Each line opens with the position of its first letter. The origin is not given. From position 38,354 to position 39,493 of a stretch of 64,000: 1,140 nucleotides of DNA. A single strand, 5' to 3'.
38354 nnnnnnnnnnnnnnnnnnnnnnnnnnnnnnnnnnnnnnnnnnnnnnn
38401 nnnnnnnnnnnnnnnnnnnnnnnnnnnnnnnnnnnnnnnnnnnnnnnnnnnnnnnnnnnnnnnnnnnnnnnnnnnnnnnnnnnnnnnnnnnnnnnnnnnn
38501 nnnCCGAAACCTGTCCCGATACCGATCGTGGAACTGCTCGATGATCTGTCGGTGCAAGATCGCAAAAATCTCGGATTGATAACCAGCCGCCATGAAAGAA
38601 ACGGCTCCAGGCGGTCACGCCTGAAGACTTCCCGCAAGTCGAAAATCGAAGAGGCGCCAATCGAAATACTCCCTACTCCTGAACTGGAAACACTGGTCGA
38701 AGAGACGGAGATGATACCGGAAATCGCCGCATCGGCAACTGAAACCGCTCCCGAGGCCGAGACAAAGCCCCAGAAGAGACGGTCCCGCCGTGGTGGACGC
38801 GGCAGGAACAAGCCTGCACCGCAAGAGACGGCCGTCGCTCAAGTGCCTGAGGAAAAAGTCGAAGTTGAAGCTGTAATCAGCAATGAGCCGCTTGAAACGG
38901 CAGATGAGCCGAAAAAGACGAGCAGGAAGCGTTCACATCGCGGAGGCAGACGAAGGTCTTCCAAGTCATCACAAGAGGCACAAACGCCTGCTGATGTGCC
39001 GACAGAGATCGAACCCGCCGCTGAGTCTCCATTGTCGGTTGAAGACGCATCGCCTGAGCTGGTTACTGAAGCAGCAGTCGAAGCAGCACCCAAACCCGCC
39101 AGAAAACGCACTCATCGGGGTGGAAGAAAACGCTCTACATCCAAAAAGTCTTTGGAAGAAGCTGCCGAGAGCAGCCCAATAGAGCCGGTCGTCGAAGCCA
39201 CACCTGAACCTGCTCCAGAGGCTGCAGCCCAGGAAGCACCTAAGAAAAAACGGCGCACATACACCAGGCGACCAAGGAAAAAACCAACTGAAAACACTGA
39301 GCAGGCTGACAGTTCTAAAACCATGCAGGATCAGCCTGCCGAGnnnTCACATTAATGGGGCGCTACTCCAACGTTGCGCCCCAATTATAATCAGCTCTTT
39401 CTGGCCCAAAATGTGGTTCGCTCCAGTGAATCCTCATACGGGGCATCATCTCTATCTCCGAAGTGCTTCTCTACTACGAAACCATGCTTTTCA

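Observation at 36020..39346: GH78-like glycosidase fused to a 270-aa triple-repeat acidic/arginine-rich tail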

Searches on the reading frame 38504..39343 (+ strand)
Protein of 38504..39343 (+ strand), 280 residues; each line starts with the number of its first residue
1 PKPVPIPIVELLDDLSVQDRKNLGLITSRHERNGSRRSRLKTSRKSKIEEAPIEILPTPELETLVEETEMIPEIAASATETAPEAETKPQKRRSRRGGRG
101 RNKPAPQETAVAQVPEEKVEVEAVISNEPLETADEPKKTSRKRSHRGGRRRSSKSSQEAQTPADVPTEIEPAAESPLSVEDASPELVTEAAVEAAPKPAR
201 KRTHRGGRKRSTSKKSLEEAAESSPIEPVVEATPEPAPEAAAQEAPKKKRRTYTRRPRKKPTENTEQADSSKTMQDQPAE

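Call 3: search_protein_families(library=pfam, proteins=[window:38504-39343:+], max_evalue=0.01)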
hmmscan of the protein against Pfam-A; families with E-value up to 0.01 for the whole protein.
window:38504-39343:+ (280 aa): 0 families

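Call 4: search_protein_families(library=ncbifam, proteins=[window:38504-39343:+], max_evalue=0.01)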
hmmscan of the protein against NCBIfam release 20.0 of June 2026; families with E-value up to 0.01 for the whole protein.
window:38504-39343:+ (280 aa): 0 families

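Call 16: find_homologous_proteins(query=window:38525-39343:+, max_evalue=0.001)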
Query window:38525-39343:+: 4488 candidates shared short words with the query, none scored E <= 0.001.

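Call 41: search_protein_representatives(alignment_id=A2)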
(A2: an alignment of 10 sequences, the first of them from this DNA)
Query: 10 sequences, 304 profile positions. Proteins with E-value up to 0.001 (for the whole library): 43; up to 1e-10: 1; up to 1e-30: 0. The best 43 are listed.
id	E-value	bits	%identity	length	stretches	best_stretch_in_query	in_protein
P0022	4.0e-19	85.6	-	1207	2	68-288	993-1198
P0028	1.2e-08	51.2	-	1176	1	45-259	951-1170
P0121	2.0e-08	50.5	-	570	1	73-260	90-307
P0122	5.3e-08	49.1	-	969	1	74-281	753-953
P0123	2.3e-07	47.0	-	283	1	44-187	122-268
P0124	1.8e-06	44.1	-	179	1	59-178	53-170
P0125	2.3e-06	43.7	-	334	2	58-190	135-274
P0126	4.3e-06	42.8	-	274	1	49-249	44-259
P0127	6.4e-06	42.2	-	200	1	128-297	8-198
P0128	7.7e-06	42.0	-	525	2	61-176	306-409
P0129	1.4e-05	41.1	-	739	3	85-251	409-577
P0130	1.6e-05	40.9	-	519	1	76-185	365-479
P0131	2.6e-05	40.2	-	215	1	71-178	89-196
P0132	2.8e-05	40.1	-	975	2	72-285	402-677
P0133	3.2e-05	39.9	-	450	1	121-273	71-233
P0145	1.5e-04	37.8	-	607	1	48-272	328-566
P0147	1.9e-04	37.4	-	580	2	59-173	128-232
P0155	4.0e-04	36.3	-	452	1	61-181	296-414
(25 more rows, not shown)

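Call 44: search_protein_families(library=pfam, alignment_id=A3, max_evalue=0.001)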
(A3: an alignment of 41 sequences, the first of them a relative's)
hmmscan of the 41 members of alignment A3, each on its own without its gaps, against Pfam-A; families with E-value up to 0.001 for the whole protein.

A. member 1, P0121 (570 aa): 2 families
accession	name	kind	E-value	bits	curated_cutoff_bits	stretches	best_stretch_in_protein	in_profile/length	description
PF05066.19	HARE-HTH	-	3e-15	56.8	25.9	1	1-72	1-69/71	HB1, ASXL, restriction endonuclease HTH domain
PF04471.18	Mrr_cat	-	3.2e-08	34.1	21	1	429-543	3-115/115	Restriction endonuclease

B. families by the number of members that match (of 41 scanned): 10 families
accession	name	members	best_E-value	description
PF20833.2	RNase_E_G_Thio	15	4.4e-31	RNase E/G, Thioredoxin-like domain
PF10150.14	RNase_E_G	11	6.4e-100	Ribonuclease E/G family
PF01938.26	TRAM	4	1.2e-11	TRAM domain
PF00575.29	S1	4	1.1e-06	S1 RNA binding domain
PF04468.17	PSP1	1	1.7e-36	PSP1 C-terminal conserved region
PF01936.24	NYN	1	6.6e-35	NYN domain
PF05066.19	HARE-HTH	1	3e-15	HB1, ASXL, restriction endonuclease HTH domain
PF12872.13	OST-HTH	1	2.3e-12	OST-HTH/LOTUS domain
PF04471.18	Mrr_cat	1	3.2e-08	Restriction endonuclease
PF09002.17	Card1_endonuc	1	0.00021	Card1-like, endonuclease domain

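Call 55: find_related_loci(query=A2, collection=metagenome_contigs, flank=6000)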
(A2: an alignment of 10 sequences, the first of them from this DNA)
Query A2 (279 aa) in metagenome_contigs; peptide patterns used: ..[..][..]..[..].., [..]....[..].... (x = any residue, [..] = any of these).
600 stretches matched a pattern, but none encodes a relative of the query by tblastn (E <= 1e-3).

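Call 74: list_cluster_members(proteins=[P0127, P0121, P0155, P0147, P0145, P0128, P0124, P0126, P0125, P0129])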
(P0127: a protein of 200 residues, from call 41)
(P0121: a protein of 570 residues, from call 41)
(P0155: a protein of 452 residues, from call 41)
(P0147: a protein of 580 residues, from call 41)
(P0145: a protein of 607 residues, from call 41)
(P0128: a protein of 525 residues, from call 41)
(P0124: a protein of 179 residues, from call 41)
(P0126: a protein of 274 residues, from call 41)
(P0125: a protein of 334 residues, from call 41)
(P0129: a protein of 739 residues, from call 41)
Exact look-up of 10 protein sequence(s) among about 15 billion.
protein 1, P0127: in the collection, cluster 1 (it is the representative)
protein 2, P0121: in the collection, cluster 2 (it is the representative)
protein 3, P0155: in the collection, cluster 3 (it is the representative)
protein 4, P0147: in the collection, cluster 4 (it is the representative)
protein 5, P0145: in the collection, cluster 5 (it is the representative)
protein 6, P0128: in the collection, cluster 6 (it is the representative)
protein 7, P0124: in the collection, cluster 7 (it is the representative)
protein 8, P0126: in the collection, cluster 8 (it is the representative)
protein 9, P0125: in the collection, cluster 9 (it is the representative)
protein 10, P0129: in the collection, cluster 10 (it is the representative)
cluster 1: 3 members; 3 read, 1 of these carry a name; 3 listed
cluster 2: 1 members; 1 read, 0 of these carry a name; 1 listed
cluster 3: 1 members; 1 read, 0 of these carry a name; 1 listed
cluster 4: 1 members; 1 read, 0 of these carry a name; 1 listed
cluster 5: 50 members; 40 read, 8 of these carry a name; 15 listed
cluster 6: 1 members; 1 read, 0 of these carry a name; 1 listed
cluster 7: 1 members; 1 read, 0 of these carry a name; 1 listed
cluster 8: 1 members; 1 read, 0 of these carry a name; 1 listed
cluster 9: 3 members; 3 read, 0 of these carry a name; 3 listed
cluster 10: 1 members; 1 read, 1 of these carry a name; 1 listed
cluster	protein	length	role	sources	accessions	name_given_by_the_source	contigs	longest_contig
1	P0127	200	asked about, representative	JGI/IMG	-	ribonuclease E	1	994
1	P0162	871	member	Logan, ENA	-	-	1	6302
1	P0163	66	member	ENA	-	-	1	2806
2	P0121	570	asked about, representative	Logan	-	-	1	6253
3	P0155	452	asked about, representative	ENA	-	-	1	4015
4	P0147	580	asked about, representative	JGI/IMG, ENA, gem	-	-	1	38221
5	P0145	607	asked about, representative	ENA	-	-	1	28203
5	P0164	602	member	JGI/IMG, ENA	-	hypothetical protein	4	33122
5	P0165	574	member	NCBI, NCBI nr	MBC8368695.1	MAG: hypothetical protein H8E25_01730, partial [Planctomycetes bacterium] | hypothetical protein [Planctomycetota bacterium]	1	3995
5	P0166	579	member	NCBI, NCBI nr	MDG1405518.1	MAG: hypothetical protein P8R35_04825, partial [Planctomycetota bacterium] | hypothetical protein [Planctomycetota bacterium]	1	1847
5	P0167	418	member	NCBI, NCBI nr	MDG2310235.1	MAG: hypothetical protein P8L98_06620, partial [Planctomycetota bacterium] | hypothetical protein [Planctomycetota bacterium]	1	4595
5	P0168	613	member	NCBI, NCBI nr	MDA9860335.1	hypothetical protein N9C81_00520 [Planctomycetota bacterium] | hypothetical protein [Planctomycetota bacterium]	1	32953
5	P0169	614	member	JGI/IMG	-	hypothetical protein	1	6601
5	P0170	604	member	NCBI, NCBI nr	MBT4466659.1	MAG: hypothetical protein HOD03_08240 [Planctomycetes bacterium] | hypothetical protein [Planctomycetota bacterium]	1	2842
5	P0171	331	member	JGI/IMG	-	hypothetical protein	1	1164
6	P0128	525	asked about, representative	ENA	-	-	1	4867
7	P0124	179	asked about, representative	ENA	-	-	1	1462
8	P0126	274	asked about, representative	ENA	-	-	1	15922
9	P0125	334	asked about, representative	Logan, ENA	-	-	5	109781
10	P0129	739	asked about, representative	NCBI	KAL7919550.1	hypothetical protein ACQKWADRAFT_315598 [Trichoderma austrokoningii]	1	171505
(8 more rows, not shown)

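Call 77: search_protein_families(library=pfam, proteins=[P0162, P0125, P0126, P0124], max_evalue=0.001)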
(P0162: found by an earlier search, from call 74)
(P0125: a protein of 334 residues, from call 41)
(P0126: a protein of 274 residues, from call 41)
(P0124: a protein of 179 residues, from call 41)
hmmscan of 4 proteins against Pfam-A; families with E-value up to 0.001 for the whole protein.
P0162 (871 aa): 1 family
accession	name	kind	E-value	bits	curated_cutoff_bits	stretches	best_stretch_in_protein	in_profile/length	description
PF10150.14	RNase_E_G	-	2.2e-94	316.3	25.5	1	135-405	2-269/270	Ribonuclease E/G family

P0125 (334 aa): 0 families

P0126 (274 aa): 0 families

P0124 (179 aa): 0 families

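Call 78: find_encoding_contigs(protein=P0162, flank=6000, max_places=3)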
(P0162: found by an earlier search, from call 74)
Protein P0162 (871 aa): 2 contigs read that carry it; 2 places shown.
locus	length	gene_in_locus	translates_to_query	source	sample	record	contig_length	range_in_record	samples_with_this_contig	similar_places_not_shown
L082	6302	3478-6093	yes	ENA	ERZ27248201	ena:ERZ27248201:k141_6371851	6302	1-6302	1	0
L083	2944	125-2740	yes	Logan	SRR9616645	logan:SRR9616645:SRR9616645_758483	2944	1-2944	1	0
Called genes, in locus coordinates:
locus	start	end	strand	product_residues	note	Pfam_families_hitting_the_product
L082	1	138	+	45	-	?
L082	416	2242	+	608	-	PF02310:B12-binding (faint), PF19864:Radical_SAM_N2, PF04055:Radical_SAM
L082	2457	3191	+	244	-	PF10105:DUF2344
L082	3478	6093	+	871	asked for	PF10150:RNase_E_G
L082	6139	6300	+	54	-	?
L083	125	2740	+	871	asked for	PF10150:RNase_E_G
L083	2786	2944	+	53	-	?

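Call 82: list_cluster_members(proteins=[L082:416-2239:+, L082:2457-3188:+])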
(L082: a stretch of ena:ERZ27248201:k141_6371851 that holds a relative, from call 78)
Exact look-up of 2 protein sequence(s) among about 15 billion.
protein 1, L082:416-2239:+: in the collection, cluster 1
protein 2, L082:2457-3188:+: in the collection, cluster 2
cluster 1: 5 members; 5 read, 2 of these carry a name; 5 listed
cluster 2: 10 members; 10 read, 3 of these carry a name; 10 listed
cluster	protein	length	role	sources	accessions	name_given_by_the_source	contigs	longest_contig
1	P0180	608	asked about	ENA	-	-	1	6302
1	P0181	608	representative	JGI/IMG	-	radical SAM family uncharacterized protein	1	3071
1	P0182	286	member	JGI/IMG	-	radical SAM superfamily enzyme YgiQ (UPF0313 family)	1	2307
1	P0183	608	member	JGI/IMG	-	-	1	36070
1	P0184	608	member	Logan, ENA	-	-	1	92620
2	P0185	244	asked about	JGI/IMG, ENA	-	-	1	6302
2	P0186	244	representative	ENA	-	-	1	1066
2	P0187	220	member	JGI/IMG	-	radical SAM-linked protein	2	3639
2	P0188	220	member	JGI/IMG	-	radical SAM-linked protein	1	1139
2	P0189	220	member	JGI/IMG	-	radical SAM-linked protein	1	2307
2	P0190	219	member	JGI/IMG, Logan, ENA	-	-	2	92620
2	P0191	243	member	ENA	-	-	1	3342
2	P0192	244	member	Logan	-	-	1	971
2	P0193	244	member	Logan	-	-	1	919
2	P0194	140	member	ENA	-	-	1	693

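Call 83: find_encoding_contigs(protein=P0184, flank=10000, max_places=1)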
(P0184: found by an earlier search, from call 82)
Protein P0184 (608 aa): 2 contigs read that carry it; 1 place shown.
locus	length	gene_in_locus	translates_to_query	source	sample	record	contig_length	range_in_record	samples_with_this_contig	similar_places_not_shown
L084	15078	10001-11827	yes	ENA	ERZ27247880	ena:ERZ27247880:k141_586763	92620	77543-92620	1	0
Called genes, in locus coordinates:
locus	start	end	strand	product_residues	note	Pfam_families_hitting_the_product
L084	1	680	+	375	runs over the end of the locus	PF01702:TGT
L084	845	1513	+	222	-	-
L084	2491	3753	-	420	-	-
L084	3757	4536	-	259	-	PF27126:NmeDI_C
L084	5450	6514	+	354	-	PF01208:URO-D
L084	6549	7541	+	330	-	PF01408:GFO_IDH_MocA, PF02894:GFO_IDH_MocA_C, PF22725:GFO_IDH_MocA_C3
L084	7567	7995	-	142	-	-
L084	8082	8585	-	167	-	PF02498:Bro-N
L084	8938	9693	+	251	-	PF20772:TACO1_YebC_N, PF01709:Transcrip_reg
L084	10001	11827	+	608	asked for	PF02310:B12-binding (faint), PF19864:Radical_SAM_N2, PF04055:Radical_SAM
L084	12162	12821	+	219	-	PF10105:DUF2344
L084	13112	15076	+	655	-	?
